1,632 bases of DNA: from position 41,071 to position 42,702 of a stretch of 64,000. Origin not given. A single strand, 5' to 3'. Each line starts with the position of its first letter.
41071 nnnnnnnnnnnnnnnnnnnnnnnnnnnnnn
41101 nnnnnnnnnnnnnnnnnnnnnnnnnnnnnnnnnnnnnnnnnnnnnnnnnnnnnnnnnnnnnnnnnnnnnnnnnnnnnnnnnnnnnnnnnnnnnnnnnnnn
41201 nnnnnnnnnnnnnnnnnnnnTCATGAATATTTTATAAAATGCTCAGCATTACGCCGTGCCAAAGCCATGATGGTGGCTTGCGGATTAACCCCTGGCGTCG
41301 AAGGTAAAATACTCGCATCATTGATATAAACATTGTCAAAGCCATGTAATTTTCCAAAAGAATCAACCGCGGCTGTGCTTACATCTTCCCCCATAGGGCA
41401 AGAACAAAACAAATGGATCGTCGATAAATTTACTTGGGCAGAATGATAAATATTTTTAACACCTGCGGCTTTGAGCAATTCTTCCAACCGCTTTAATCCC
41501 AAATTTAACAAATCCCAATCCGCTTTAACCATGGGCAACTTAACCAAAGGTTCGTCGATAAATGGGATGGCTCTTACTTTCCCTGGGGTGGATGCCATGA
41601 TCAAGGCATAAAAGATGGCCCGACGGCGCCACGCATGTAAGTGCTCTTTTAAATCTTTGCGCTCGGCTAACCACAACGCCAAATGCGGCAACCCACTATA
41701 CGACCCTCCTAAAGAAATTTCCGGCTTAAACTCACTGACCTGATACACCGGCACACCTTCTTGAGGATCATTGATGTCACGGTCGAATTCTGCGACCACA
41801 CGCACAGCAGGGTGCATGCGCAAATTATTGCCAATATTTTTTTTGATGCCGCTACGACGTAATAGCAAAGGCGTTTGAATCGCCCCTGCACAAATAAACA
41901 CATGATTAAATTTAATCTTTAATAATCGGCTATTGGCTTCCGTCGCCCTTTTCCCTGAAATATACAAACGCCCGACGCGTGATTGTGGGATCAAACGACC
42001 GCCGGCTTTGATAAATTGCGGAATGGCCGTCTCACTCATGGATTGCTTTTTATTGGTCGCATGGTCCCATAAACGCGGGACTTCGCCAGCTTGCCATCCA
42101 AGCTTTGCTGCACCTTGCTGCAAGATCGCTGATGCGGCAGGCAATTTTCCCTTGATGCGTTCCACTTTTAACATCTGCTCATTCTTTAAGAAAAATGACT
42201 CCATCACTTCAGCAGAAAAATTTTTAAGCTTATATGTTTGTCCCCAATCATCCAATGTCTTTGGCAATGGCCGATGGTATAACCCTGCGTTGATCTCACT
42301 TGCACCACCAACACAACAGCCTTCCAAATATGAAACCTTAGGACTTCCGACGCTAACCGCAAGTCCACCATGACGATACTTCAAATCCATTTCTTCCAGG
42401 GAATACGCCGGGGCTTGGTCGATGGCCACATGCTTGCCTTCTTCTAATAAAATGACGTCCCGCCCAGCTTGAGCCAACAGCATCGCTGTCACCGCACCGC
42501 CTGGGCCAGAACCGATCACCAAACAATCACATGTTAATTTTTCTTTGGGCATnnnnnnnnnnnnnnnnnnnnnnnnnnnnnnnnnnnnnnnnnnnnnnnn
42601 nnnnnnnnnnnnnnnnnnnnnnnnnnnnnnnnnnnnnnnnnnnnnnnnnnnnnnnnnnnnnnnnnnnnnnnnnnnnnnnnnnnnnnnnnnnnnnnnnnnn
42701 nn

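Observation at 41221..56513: GMC oxidoreductase, multiple SDRs and a Glf-like mutase: possible oxidation-reduction epimerisation and furanose donor synthesis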

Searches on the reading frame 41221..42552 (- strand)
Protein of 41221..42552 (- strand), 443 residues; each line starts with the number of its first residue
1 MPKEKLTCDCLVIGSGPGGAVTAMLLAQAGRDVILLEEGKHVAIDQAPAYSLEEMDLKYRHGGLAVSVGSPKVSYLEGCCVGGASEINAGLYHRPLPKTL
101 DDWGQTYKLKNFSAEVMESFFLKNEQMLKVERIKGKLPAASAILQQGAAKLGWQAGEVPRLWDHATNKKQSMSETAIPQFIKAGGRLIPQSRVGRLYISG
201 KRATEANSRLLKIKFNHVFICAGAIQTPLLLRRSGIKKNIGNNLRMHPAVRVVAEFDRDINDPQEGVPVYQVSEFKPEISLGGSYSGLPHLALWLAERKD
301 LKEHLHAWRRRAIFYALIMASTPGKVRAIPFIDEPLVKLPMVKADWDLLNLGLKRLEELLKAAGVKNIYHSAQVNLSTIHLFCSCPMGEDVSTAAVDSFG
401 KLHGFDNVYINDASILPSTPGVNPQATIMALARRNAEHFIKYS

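Call 4: search_protein_families(library=pfam, proteins=[window:41221-42552:-], max_evalue=0.01)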
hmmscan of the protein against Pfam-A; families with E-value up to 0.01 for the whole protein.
window:41221-42552:- (443 aa): 9 families
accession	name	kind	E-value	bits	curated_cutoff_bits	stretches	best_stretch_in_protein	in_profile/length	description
PF00732.25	GMC_oxred_N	-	4.2e-28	99.1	23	1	59-249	5-218/218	GMC oxidoreductase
PF05199.19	GMC_oxred_C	-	6.1e-19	69.4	24.6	1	346-432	31-139/139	GMC oxidoreductase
PF07992.20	Pyr_redox_2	-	4.9e-06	26.6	26.1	1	9-49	2-42/291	Pyridine nucleotide-disulphide oxidoreductase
PF13450.12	NAD_binding_8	-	1.5e-05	25.6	21.9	1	12-43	1-32/68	NAD(P)-binding Rossmann-like domain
PF01266.30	DAO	-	1.5e-05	25.1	27.9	1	9-43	1-35/353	FAD dependent oxidoreductase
PF01494.25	FAD_binding_3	-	1.6e-05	24.7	22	1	8-39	2-33/349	FAD binding domain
PF00890.30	FAD_binding_2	-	0.00048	19.9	20.4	1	9-41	1-33/414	FAD binding domain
PF12831.13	FAD_oxidored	-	0.0015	18.3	27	1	9-41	1-33/416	FAD dependent oxidoreductase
PF03486.20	HI0933_like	-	0.0029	17.5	50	1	9-42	2-35/244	HI0933-like protein Rossmann domain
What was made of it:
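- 41221..42552 (-): GMC-family FAD oxidoreductase (443 aa), predicted oxidase of a hydroxyl on the lipid-linked sugar. Pfam GMC N and C domains (call 4).
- Checked: 41221-42552: GMC_oxred_N at 4e-28 and GMC_oxred_C at 6e-19, both above the Pfam cut-offs (call 4).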

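Call 7: search_protein_families(library=ncbifam, proteins=[window:41221-42552:-], max_evalue=0.01)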
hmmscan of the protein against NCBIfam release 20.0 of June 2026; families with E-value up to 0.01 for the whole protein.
window:41221-42552:- (443 aa): 33 families (the best 25 are shown)
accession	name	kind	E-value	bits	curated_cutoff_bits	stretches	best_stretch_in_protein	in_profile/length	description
TIGR04542.1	GMC_mycofac_2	equivalog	1.1e-24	87.2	400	2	9-252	1-251/425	mycofactocin system GMC family oxidoreductase MftG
NF002550.0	PRK02106.1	subfamily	2.1e-20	72.8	605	2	377-438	470-532/563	choline dehydrogenase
TIGR03970.1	mycofact_MftG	equivalog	2.9e-19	69.4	387.45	1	370-437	415-484/487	mycofactocin dehydrogenase MftG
NF058674.1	CholsOxChoxAB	equivalog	2e-17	62.9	850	2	6-149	4-148/535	cholesterol oxidase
NF038210.1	GMC_mycofac_3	equivalog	2.4e-17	62.9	300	1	11-248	2-231/418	mycofactocin system GMC family oxidoreductase MftG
TIGR01810.1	betA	equivalog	9.9e-15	54.2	732.1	2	377-438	463-525/532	choline dehydrogenase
TIGR02462.1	pyranose_ox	equivalog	1.1e-08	34.4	544.9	1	379-441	483-545/548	pyranose oxidase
TIGR02032.1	GG-red-SF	subfamily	4.4e-06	26.6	158.8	1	9-40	2-33/297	geranylgeranyl reductase family protein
NF004829.0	PRK06183.1-3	subfamily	1.8e-05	23.7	390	1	5-40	6-41/520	bifunctional 3-(3-hydroxy-phenyl)propionate/3-hydroxycinnamic acid hydroxylase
NF003585.0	PRK05249.1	equivalog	2.7e-05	23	465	1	5-42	4-41/464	Si-specific NAD(P)(+) transhydrogenase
NF004789.0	PRK06134.1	subfamily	5.7e-05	21.9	747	1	3-41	8-46/581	FAD-dependent oxidoreductase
NF004834.1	PRK06185.1-3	subfamily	6.7e-05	21.9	500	1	3-38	3-38/420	FAD-dependent oxidoreductase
TIGR01350.1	lipoamide_DH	equivalog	0.00011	21.1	408.8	1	8-38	2-32/461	dihydrolipoyl dehydrogenase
NF049967.1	QhpG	equivalog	0.00014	20.9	240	1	11-41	2-32/423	flavin-dependent monooxygenase QhpG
NF004833.1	PRK06185.1-1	subfamily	0.00014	20.7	488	1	8-38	3-33/403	FAD-dependent oxidoreductase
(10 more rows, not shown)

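Call 9: search_solved_structures(query=window:41221-42552:-, max_evalue=0.001, show_alignments=1)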
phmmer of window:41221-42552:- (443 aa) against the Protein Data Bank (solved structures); distinct sequences matched with E-value up to 0.001: 43.
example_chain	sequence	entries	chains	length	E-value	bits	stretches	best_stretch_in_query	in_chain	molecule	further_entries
3b6d_A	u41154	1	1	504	1.3e-14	57.5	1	380-441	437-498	Cholesterol oxidase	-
3b3r_A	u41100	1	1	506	1.3e-14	57.5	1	380-441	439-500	Cholesterol oxidase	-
1cc2_A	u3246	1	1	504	1.3e-14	57.5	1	380-441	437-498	PROTEIN (CHOLESTEROL OXIDASE)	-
3cnj_A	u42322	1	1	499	1.3e-14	57.5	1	380-441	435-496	Cholesterol oxidase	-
1b8s_A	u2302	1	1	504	1.3e-14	57.5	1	380-441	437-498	PROTEIN (CHOLESTEROL OXIDASE)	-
1cbo_A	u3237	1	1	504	1.3e-14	57.5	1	380-441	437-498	PROTEIN (CHOLESTEROL OXIDASE)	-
1b4v_A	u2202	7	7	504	1.3e-14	57.5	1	380-441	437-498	PROTEIN (CHOLESTEROL OXIDASE) | CHOLESTEROL OXIDASE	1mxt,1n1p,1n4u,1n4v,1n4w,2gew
4rek_A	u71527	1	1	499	1.4e-14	57.4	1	380-441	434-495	Cholesterol oxidase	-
4u2l_A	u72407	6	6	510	1.4e-14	57.4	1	380-441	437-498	Cholesterol oxidase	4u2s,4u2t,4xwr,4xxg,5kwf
3gyi_A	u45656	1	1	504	6.4e-14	55.2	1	380-441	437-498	Cholesterol oxidase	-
1ijh_A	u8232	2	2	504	2.3e-13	53.4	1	380-441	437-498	CHOLESTEROL OXIDASE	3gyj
1kdg_A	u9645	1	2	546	3.8e-12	49.3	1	372-437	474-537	cellobiose dehydrogenase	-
1naa_A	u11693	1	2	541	5.3e-12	48.9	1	372-437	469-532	Cellobiose dehydrogenase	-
9fl2_A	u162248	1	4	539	3.7e-11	46.1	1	377-441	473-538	pyranose oxidase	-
9lq0_A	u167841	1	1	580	7.2e-11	45.1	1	378-436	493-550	Oxygen-dependent choline dehydrogenase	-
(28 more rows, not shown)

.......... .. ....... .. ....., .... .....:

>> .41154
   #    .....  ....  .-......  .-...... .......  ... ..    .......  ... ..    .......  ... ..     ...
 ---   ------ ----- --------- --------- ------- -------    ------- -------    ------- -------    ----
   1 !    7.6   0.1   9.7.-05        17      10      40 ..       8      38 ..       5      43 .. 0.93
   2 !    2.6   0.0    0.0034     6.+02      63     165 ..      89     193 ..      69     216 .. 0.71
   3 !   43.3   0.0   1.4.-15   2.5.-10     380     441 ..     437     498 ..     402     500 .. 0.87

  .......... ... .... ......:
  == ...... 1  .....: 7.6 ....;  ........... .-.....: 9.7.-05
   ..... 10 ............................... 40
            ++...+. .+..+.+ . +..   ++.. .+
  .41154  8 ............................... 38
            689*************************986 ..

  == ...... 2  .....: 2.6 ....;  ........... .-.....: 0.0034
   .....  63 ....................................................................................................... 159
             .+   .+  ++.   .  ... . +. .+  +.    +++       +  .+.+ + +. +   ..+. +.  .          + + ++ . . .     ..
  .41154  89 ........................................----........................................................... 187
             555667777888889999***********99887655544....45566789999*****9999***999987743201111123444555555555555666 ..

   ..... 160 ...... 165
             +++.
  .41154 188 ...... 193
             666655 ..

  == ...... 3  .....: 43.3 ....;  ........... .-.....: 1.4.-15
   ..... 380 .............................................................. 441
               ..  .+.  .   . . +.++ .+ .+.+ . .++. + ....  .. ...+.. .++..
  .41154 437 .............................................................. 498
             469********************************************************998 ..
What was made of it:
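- Cholesterol oxidase is the top single-sequence PDB match of the GMC, through its C-terminal 60 residues (call 9).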

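Call 40: find_homologous_proteins(query=window:41221-42552:-, max_evalue=1e-10)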
Query window:41221-42552:- (443 aa): 2661 proteins with E <= 1e-10 among 8000 candidates; the best 120 are listed.
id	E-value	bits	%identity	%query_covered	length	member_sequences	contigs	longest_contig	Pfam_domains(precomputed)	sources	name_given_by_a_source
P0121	0.0e+0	1008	100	100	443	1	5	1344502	PF01266.31,PF13450.13,PF07992.21,PF05199.20,PF00732.26,PF01494.26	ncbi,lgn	-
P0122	2.6e-242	823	79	100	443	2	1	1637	PF01266.31,PF07992.21,PF05199.20,PF00732.26,PF01494.26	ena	-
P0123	2.2e-232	790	78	100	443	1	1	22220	PF01266.31,PF05199.20,PF00732.26,PF01494.26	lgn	-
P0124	3.7e-232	789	77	100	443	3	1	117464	PF01266.31,PF07992.21,PF05199.20,PF00732.26,PF01494.26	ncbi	-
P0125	2.3e-225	767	74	100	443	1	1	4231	PF01266.31,PF07992.21,PF05199.20,PF00732.26,PF01494.26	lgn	-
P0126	1.2e-196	672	65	100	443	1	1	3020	PF13450.13,PF07992.21,PF05199.20,PF00732.26,PF01494.26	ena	-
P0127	8.7e-194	663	65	100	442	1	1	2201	PF01266.31,PF13450.13,PF00890.31,PF07992.21,PF05199.20,PF00732.26,PF01494.26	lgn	-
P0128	2.3e-188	645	63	100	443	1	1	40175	PF13450.13,PF07992.21,PF05199.20,PF00732.26,PF01494.26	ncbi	-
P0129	1.3e-186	639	63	99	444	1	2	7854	PF01266.31,PF13450.13,PF00890.31,PF07992.21,PF05199.20,PF00732.26,PF01494.26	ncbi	-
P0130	1.9e-173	596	60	99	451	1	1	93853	PF13450.13,PF07992.21,PF05199.20,PF00732.26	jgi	jgi:choline dehydrogenase-like flavoprotein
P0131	6.5e-160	551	55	99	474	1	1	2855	PF01266.31,PF13450.13,PF07992.21,PF05199.20,PF00732.26,PF01494.26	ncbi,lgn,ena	-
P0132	2.4e-156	539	55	100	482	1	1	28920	PF01266.31,PF13450.13,PF00890.31,PF07992.21,PF05199.20,PF00732.26,PF01494.26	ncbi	-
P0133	1.3e-145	504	51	100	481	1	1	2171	PF01266.31,PF00890.31,PF07992.21,PF05199.20,PF00732.26,PF01494.26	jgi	-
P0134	1.3e-144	501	50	100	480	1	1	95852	PF01266.31,PF00890.31,PF07992.21,PF05199.20,PF00732.26,PF01494.26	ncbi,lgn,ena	-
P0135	6.5e-144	498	49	100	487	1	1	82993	PF01266.31,PF13450.13,PF07992.21,PF05199.20,PF00732.26,PF01494.26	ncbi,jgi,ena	-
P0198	4.3e-127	443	46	100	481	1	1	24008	PF05199.20,PF00732.26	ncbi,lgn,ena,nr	ncbi:MAG: GMC family oxidoreductase [Leptospiraceae bacterium]|nr:GMC family oxidoreductase [Leptosp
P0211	7.4e-126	439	46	98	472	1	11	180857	PF01266.31,PF13450.13,PF00890.31,PF07992.21,PF05199.20,PF00732.26,PF01494.26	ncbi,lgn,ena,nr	ncbi:MAG TPA: GMC family oxidoreductase [Myxococcota bacterium]|nr:GMC family oxidoreductase [Myxoco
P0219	1.5e-124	435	45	99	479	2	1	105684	PF01266.31,PF00890.31,PF07992.21,PF05199.20,PF00732.26,PF01494.26,PF12831.14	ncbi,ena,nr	ncbi:putative GMC-type oxidoreductase y4nJ [Deltaproteobacteria bacterium]|nr:putative GMC-type oxid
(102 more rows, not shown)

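Call 42: find_encoding_contigs(protein=P0211, flank=10000, max_places=1)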
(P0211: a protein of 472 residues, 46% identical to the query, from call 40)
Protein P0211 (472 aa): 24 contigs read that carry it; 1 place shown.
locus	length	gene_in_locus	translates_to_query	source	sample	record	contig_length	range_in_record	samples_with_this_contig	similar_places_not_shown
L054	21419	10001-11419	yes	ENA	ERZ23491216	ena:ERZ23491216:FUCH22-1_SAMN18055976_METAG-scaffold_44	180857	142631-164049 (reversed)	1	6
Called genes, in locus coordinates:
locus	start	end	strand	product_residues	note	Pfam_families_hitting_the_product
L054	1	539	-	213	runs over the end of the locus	PF02798:GST_N, PF13417:GST_N_3, PF13409:GST_N_2, PF00043:GST_C, PF14497:GST_C_3 (weak), PF13410:GST_C_2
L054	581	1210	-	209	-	-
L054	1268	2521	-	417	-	PF05193:Peptidase_M16_C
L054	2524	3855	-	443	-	PF00675:Peptidase_M16, PF05193:Peptidase_M16_C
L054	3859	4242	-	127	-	PF13452:FAS1_DH_region, PF01575:MaoC_dehydratas, PF03061:4HBT, PF22636:FlK (weak)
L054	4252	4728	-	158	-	-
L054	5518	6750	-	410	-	PF00155:Aminotran_1_2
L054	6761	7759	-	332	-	PF20067:SSL_N (weak), PF08450:SGL, PF03088:Str_synth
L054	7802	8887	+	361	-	PF11617:Cu-binding_MopE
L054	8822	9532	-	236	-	-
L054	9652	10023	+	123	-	-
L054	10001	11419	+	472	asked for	PF00890:FAD_binding_2 (faint), PF01266:DAO (faint), PF01494:FAD_binding_3 (weak), PF07992:Pyr_redox_2 (faint), PF13450:NAD_binding_8 (weak), PF00732:GMC_oxred_N, PF05199:GMC_oxred_C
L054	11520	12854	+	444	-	-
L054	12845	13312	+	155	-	-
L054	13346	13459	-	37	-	PF01839:FG-GAP (weak)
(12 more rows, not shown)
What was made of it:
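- The GMC pair also stands alone in Myxococcota (call 42).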

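Call 43: find_encoding_contigs(protein=P0198, flank=10000, max_places=1)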
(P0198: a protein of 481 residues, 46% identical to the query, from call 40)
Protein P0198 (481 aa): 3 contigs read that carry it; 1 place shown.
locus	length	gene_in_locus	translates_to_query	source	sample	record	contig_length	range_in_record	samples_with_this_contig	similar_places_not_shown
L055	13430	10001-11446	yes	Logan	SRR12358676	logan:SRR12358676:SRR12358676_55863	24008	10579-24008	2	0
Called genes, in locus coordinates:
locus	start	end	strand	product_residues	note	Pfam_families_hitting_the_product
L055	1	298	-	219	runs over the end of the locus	PF01209:Ubie_methyltran (weak), PF13489:Methyltransf_23, PF07021:MetW (weak), PF13847:Methyltransf_31, PF08241:Methyltransf_11, PF08242:Methyltransf_12, PF13649:Methyltransf_25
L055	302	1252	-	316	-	PF01073:3Beta_HSD, PF01370:Epimerase, PF02719:Polysacc_synt_2 (faint), PF04321:RmlD_sub_bind, PF16363:GDP_Man_Dehyd, PF07993:NAD_binding_4 (weak)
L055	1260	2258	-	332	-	PF01370:Epimerase, PF02719:Polysacc_synt_2, PF04321:RmlD_sub_bind, PF16363:GDP_Man_Dehyd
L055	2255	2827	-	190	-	PF13580:SIS_2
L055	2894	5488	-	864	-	-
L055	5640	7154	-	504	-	PF02310:B12-binding, PF04055:Radical_SAM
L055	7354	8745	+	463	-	PF13450:NAD_binding_8, PF01593:Amino_oxidase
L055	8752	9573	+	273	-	PF00106:adh_short, PF08659:KR, PF13561:adh_short_C2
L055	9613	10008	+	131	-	-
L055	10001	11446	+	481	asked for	PF00732:GMC_oxred_N, PF05199:GMC_oxred_C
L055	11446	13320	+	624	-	PF13522:GATase_6, PF12481:DUF3700 (weak), PF13537:GATase_7, PF00733:Asn_synthase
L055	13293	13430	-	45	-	?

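Call 44: find_encoding_contigs(protein=P0219, flank=10000, max_places=1)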
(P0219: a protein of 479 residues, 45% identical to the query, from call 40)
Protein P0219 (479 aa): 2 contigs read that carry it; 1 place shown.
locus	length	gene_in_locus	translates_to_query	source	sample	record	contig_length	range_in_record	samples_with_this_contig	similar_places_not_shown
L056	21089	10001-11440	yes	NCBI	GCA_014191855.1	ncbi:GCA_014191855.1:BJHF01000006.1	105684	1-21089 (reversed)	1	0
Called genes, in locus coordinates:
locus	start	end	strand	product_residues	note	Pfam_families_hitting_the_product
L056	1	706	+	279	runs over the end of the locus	PF01979:Amidohydro_1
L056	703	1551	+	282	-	PF01040:UbiA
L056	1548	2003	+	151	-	-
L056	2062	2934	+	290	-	-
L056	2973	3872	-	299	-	PF05721:PhyH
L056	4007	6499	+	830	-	PF14258:DUF4350 (weak), PF11617:Cu-binding_MopE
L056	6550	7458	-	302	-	PF00892:EamA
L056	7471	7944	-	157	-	-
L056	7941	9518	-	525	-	PF10092:DUF2330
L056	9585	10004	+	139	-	-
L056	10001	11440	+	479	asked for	PF00890:FAD_binding_2, PF01266:DAO, PF01494:FAD_binding_3 (faint), PF07992:Pyr_redox_2 (faint), PF12831:FAD_oxidored (faint), PF00732:GMC_oxred_N, PF05199:GMC_oxred_C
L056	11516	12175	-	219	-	PF00085:Thioredoxin, PF00581:Rhodanese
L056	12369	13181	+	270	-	-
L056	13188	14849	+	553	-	PF00069:Pkinase, PF07714:PK_Tyr_Ser-Thr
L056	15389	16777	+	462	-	PF13540:RCC1_2 (weak), PF25390:WD40_RLD, PF13540:RCC1_2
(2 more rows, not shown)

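Call 47: search_solved_structures(query=A4, max_evalue=1e-10, show_alignments=0)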
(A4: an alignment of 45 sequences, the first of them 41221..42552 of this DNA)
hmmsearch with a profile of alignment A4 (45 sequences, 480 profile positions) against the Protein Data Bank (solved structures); distinct sequences matched with E-value up to 1e-10: 50.
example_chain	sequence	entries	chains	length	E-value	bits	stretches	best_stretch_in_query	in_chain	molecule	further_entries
9lq0_A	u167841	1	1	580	3.1e-24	88.8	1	7-251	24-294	Oxygen-dependent choline dehydrogenase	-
3t37_A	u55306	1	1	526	7.2e-24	87.6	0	5-126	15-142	Probable dehydrogenase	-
4ha6_A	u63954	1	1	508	1.8e-23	86.2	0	7-126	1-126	Pyridoxine 4-oxidase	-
9fl2_A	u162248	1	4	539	7.6e-23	84.2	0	5-44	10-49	pyranose oxidase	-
3cnj_A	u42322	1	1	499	2e-22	82.8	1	419-479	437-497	Cholesterol oxidase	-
1b8s_A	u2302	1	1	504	2e-22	82.8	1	419-479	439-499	PROTEIN (CHOLESTEROL OXIDASE)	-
1b4v_A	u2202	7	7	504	2e-22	82.8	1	419-479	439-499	PROTEIN (CHOLESTEROL OXIDASE) | CHOLESTEROL OXIDASE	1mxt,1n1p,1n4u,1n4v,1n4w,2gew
4rek_A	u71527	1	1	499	2e-22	82.8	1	419-479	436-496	Cholesterol oxidase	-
3b6d_A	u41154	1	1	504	2.1e-22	82.7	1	419-479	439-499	Cholesterol oxidase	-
1cc2_A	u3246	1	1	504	2.1e-22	82.7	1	419-479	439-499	PROTEIN (CHOLESTEROL OXIDASE)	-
4u2l_A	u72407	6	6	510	2.1e-22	82.7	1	419-479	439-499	Cholesterol oxidase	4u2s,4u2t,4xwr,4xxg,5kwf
1cbo_A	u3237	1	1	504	2.2e-22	82.7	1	419-479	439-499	PROTEIN (CHOLESTEROL OXIDASE)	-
3b3r_A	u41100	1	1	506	2.3e-22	82.6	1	419-479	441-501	Cholesterol oxidase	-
1kdg_A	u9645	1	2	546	2.4e-22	82.6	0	9-251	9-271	cellobiose dehydrogenase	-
1naa_A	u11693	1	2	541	3.2e-22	82.1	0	412-477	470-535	Cellobiose dehydrogenase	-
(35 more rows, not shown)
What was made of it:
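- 41221..42552 (-): An orphan subfamily, about equally distant from choline DH, pyridoxine oxidase, pyranose oxidase and cholesterol oxidase (call 47).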
